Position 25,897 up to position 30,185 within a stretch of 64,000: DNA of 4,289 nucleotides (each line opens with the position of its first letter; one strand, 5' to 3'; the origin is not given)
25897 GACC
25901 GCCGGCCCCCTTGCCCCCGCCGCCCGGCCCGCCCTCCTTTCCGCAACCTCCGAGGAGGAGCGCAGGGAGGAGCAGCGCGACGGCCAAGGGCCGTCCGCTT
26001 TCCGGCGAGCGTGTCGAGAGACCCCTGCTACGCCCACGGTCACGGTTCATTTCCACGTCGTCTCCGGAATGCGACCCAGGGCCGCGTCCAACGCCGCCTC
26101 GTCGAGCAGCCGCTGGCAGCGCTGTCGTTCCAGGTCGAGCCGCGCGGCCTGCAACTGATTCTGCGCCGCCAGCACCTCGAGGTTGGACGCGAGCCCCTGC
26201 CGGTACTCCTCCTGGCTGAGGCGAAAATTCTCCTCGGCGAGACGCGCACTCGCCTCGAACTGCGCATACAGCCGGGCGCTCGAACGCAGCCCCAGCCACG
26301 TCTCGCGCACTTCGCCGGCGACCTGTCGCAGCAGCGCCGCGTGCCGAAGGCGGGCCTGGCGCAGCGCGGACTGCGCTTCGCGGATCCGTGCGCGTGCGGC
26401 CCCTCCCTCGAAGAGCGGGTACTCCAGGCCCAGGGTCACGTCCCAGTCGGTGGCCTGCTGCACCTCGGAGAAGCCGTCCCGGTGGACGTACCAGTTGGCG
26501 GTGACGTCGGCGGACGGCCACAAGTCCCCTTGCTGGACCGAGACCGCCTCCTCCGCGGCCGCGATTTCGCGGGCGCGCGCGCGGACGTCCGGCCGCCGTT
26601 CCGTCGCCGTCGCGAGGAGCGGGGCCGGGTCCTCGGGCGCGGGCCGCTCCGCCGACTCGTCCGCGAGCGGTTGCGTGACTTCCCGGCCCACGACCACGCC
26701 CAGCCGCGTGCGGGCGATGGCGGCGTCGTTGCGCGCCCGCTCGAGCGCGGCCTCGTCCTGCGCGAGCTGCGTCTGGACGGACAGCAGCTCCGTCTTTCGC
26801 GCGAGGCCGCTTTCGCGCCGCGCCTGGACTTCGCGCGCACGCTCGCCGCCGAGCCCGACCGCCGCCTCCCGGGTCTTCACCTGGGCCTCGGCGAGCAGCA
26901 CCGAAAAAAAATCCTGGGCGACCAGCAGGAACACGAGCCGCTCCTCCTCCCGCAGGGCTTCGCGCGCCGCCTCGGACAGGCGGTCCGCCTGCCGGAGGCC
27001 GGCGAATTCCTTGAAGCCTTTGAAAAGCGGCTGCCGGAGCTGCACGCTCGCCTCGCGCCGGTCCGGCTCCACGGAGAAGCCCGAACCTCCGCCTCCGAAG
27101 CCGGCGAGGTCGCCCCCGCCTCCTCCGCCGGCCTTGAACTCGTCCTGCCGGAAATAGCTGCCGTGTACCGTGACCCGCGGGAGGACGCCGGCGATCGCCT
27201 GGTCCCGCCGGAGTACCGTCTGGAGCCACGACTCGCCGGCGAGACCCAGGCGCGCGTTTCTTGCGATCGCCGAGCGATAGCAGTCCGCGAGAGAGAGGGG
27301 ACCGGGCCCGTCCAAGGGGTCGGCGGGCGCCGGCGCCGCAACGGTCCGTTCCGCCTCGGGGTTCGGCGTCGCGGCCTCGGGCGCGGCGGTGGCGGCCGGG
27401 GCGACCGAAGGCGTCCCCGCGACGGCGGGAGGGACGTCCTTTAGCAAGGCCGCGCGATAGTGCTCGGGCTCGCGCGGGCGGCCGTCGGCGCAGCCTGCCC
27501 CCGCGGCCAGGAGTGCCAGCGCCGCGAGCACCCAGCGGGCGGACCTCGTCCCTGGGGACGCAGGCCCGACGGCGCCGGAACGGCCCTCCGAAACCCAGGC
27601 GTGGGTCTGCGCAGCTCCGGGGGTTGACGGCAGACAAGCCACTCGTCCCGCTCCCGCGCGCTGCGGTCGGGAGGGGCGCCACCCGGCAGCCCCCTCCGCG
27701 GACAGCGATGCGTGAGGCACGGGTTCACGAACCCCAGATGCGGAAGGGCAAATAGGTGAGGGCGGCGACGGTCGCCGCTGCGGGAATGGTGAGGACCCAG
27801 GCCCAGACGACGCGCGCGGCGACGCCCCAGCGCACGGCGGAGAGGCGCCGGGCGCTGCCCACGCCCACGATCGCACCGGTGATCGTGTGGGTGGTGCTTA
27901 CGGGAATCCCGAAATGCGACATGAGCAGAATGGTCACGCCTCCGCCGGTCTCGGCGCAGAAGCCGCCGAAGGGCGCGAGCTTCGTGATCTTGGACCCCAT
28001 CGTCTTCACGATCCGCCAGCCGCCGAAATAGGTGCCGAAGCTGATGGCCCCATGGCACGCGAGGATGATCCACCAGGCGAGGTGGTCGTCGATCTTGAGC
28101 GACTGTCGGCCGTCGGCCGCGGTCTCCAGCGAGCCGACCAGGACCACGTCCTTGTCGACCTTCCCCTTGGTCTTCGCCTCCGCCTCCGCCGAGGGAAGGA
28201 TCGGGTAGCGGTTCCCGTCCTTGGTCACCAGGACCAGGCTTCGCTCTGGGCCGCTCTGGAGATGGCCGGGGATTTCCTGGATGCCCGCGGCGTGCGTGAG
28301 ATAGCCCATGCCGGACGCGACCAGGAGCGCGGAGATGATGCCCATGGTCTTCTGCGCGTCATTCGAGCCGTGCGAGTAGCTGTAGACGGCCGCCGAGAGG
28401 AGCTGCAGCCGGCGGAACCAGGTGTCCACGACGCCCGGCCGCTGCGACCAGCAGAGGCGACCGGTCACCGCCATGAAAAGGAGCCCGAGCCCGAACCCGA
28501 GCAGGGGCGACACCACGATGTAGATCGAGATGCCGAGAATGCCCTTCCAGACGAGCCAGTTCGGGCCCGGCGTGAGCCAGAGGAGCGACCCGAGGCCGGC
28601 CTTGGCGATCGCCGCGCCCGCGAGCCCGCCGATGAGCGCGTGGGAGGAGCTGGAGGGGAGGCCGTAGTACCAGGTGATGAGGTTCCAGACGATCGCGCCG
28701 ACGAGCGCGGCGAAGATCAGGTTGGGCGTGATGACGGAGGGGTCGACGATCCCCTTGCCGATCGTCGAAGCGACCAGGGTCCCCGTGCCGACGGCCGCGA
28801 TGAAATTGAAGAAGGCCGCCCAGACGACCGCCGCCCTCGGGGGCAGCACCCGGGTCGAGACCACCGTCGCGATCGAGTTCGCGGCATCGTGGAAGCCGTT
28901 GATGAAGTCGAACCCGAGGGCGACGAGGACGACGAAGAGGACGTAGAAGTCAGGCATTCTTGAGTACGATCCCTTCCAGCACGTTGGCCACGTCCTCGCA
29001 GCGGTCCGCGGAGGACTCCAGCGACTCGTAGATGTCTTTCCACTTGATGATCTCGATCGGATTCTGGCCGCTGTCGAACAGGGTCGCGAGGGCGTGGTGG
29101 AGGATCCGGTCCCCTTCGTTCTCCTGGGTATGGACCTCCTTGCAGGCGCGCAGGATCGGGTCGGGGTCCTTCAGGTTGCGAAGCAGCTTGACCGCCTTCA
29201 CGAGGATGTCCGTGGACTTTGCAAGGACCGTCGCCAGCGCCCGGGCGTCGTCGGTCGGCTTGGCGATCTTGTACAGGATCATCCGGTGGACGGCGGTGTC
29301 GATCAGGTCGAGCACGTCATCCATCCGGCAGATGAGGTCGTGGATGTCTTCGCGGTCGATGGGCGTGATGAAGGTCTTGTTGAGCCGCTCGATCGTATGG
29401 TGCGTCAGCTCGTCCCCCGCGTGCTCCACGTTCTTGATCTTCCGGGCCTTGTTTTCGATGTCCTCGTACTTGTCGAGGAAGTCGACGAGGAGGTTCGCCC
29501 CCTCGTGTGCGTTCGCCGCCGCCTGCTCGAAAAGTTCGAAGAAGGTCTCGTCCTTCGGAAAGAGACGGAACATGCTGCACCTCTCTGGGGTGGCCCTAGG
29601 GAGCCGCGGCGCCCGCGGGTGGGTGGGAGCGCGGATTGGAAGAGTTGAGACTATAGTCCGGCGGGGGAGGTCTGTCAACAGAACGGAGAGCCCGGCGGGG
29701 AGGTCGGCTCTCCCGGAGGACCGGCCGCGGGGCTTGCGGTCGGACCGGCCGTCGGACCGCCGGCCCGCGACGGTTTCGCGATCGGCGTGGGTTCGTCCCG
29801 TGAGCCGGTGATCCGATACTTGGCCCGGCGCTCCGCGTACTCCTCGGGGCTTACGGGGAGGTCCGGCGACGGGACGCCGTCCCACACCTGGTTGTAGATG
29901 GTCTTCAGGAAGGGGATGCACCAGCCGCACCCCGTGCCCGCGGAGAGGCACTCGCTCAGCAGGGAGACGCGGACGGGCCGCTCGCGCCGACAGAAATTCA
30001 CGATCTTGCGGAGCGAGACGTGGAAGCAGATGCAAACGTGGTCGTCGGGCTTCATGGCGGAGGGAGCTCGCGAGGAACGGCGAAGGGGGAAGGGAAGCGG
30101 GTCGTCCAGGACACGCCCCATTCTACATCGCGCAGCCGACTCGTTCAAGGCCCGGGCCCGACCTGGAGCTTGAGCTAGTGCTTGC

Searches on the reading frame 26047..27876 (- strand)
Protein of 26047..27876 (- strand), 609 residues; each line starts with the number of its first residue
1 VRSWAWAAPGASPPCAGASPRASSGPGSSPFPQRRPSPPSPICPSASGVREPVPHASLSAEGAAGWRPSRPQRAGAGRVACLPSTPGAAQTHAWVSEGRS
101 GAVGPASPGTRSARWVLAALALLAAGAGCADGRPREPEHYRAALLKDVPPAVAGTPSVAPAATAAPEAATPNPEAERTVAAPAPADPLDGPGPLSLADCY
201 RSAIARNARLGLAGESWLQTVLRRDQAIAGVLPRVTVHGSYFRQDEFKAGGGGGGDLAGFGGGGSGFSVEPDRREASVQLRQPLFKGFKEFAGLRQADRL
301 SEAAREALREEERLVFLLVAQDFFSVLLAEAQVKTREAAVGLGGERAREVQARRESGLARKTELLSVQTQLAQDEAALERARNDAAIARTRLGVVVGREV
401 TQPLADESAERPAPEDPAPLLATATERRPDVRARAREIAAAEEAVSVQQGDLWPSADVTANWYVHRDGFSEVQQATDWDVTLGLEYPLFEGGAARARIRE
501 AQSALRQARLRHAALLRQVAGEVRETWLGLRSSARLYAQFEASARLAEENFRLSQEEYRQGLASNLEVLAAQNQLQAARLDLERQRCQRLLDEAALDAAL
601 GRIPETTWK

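Call 50: search_protein_families(library=pfam, max_evalue=0.001, proteins=[window:26047-27876:-])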
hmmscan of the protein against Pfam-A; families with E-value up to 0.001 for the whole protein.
window:26047-27876:- (609 aa): 1 family
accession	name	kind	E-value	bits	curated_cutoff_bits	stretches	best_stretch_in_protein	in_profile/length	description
PF02321.23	OEP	-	1.4e-56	191.7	22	2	420-601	4-187/187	Outer membrane efflux protein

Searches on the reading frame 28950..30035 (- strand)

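Call 67: search_protein_families(library=pfam, max_evalue=0.0001, proteins=[window:28950-30035:-])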
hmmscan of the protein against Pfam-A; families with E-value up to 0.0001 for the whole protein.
window:28950-30035:- (361 aa): 1 family
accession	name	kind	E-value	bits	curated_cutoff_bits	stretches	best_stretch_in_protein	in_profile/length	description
PF01865.21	PhoU_div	-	8.9e-27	94.3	24.4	1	163-358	11-213/214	Protein of unknown function DUF47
